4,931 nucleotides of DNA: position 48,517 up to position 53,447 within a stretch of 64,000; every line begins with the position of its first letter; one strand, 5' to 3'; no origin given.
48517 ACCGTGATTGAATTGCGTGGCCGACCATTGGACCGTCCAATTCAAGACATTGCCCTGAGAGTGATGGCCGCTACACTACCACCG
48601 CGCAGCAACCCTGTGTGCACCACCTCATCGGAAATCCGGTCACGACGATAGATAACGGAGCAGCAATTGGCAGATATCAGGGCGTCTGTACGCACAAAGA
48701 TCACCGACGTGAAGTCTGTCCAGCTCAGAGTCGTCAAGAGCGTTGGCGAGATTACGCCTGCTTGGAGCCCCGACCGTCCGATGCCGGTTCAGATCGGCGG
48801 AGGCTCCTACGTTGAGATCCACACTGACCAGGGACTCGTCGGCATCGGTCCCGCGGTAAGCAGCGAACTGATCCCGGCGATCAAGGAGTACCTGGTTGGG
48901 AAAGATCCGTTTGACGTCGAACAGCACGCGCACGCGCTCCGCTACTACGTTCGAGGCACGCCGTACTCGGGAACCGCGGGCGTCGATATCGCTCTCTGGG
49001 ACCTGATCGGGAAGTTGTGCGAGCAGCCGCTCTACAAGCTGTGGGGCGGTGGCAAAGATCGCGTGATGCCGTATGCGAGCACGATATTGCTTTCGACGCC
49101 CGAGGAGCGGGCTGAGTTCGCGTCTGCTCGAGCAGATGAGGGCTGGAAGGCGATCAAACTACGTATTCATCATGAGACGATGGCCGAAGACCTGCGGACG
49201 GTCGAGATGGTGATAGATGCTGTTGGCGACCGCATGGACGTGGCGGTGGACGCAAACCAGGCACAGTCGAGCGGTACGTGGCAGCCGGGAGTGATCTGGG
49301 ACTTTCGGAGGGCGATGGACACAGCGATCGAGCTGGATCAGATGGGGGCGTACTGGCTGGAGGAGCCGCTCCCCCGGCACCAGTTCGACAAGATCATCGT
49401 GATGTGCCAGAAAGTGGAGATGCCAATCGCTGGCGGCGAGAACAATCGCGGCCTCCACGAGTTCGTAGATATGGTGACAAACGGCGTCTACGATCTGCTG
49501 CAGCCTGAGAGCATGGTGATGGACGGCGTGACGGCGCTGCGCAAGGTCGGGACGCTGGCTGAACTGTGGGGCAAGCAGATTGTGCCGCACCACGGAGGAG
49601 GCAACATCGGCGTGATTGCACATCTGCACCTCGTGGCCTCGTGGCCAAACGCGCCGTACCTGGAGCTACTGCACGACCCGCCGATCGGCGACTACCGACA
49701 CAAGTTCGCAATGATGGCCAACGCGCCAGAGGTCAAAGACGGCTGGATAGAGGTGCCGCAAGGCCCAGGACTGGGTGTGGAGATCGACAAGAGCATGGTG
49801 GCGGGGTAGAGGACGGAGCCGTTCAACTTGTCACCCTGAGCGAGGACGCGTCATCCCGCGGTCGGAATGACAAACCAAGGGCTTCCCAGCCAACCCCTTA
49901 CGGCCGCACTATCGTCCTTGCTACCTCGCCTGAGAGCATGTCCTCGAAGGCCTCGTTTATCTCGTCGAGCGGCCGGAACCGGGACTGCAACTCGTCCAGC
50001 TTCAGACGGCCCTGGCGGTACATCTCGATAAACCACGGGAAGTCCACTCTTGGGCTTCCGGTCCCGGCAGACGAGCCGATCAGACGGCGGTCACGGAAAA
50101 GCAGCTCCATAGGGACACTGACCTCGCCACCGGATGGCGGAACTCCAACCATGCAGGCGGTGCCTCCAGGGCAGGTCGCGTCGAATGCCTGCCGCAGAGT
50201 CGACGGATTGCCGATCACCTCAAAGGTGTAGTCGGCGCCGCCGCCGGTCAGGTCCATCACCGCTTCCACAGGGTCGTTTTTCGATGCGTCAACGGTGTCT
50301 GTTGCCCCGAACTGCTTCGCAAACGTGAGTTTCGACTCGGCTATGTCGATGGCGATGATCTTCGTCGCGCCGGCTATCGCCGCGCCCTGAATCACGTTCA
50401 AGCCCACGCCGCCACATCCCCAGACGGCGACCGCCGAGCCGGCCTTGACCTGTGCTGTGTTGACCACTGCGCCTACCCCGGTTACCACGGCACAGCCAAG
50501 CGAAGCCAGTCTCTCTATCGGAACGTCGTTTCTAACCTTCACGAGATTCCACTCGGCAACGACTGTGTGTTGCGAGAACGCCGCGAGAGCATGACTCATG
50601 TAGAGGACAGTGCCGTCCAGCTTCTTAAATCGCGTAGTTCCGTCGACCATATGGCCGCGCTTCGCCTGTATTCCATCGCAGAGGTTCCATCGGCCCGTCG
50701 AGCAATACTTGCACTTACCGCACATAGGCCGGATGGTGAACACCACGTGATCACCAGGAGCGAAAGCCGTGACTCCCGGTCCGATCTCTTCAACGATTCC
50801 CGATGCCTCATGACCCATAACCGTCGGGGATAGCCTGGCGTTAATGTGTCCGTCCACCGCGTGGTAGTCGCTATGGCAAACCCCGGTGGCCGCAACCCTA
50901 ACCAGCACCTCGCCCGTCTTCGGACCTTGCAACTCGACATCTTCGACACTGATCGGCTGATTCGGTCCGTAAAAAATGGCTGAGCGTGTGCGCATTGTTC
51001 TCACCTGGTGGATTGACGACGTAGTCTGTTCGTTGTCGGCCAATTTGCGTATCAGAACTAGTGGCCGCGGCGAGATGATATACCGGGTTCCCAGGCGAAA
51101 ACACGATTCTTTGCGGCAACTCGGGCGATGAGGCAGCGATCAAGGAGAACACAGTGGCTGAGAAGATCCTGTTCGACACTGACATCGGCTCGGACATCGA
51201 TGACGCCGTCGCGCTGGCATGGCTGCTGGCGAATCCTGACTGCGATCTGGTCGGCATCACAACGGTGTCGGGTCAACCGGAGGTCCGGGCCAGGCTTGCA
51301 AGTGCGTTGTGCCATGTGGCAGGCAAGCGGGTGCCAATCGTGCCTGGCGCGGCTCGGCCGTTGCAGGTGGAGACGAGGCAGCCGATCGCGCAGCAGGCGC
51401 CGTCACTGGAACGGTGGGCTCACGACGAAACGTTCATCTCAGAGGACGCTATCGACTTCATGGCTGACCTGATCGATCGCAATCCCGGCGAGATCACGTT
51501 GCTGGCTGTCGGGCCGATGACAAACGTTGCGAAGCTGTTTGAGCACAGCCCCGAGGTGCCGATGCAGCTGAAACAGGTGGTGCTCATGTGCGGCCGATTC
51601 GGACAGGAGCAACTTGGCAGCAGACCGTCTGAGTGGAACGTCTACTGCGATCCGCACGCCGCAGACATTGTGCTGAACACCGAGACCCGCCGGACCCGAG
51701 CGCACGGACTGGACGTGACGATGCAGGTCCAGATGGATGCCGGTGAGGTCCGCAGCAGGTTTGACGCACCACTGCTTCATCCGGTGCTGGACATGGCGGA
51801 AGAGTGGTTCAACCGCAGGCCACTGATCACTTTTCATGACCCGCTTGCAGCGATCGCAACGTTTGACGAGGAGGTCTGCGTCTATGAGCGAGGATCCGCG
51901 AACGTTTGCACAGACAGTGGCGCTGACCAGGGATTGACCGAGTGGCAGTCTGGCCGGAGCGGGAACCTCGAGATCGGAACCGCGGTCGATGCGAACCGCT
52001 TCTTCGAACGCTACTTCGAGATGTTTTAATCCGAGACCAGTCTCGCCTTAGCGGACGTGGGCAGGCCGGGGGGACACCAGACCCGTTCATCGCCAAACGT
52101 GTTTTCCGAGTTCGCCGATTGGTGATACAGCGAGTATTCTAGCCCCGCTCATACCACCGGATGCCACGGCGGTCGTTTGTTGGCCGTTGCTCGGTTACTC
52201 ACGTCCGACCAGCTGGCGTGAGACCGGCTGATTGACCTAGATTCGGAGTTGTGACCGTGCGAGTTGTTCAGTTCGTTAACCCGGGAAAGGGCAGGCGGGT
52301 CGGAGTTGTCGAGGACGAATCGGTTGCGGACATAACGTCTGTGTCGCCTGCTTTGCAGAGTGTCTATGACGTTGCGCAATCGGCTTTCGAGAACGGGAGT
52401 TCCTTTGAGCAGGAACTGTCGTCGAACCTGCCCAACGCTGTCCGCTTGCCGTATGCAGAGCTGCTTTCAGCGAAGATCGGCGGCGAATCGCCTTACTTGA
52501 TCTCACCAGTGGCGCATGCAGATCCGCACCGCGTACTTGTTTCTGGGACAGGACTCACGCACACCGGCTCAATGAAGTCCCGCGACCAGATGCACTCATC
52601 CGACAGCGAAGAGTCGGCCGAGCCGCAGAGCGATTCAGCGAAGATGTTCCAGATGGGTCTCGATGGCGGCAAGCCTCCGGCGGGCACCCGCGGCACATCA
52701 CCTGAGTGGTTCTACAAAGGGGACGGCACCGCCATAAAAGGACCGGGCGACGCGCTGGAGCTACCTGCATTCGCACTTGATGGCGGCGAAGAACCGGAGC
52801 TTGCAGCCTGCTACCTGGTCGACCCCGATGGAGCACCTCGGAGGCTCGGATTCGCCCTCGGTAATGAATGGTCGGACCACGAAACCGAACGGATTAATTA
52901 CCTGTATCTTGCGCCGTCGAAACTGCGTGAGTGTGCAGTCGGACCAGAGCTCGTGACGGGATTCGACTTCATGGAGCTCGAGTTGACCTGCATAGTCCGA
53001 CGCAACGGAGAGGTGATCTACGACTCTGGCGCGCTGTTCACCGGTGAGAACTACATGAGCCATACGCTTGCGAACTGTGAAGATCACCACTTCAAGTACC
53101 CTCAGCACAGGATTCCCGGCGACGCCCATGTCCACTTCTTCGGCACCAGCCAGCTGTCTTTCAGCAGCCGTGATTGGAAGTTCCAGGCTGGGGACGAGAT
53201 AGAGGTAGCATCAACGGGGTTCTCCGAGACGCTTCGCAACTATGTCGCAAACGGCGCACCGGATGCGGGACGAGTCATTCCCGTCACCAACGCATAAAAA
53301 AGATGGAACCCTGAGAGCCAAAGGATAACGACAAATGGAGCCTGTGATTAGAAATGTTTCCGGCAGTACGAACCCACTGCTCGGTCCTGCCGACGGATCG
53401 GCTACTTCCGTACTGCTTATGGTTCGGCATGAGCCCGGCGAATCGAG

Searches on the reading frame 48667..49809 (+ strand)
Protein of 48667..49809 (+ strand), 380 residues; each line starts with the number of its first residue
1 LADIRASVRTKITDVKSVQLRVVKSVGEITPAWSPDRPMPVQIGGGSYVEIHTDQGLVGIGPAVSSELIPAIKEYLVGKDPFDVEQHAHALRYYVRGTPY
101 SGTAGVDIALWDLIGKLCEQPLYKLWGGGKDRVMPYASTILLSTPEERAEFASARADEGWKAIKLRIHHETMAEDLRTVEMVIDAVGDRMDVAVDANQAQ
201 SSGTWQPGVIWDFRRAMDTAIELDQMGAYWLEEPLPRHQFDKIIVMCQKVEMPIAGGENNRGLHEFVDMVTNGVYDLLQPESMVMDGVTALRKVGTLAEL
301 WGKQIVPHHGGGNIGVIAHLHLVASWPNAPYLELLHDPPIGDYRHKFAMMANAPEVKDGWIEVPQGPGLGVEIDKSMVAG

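Call 81: search_protein_families(library=pfam, proteins=[window:48667-49809:+], max_evalue=0.001)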
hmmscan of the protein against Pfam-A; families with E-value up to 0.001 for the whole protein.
window:48667-49809:+ (380 aa): 2 families
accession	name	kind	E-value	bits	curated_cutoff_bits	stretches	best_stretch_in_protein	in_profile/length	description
PF13378.12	MR_MLE_C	-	1.6e-51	175.6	29.4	1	149-375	3-217/219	Enolase C-terminal domain-like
PF02746.21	MR_MLE_N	-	1.9e-10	41.4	22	1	49-127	31-117/117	Mandelate racemase / muconate lactonizing enzyme, N-terminal domain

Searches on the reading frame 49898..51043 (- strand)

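Call 81: search_protein_families(library=pfam, proteins=[window:49898-51043:-], max_evalue=0.001)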
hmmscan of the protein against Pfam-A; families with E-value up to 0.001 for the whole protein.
window:49898-51043:- (381 aa): 4 families
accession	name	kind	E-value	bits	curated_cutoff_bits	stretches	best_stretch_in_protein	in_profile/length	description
PF00107.32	ADH_zinc_N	-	3.6e-31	108.2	31.8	1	212-341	1-126/129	Zinc-binding dehydrogenase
PF08240.17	ADH_N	-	8.2e-26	90.7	23.5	1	43-170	2-102/104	Alcohol dehydrogenase GroES-like domain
PF16912.11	Glu_dehyd_C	-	2.7e-06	27.4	34.9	1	204-324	33-158/211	Glucose dehydrogenase C-terminus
PF13602.12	ADH_zinc_N_2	-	3.4e-05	25.2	27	1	246-373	2-127/134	Zinc-binding dehydrogenase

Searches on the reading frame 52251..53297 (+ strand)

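Call 81: search_protein_families(library=pfam, proteins=[window:52251-53297:+], max_evalue=0.001)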
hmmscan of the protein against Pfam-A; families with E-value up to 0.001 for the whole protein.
window:52251-53297:+ (348 aa): 1 family
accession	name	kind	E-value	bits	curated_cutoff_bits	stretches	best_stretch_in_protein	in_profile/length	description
PF01557.24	FAA_hydrolase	-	0.00052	20.2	23.9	0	147-259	27-149/214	Fumarylacetoacetate (FAA) hydrolase C-terminal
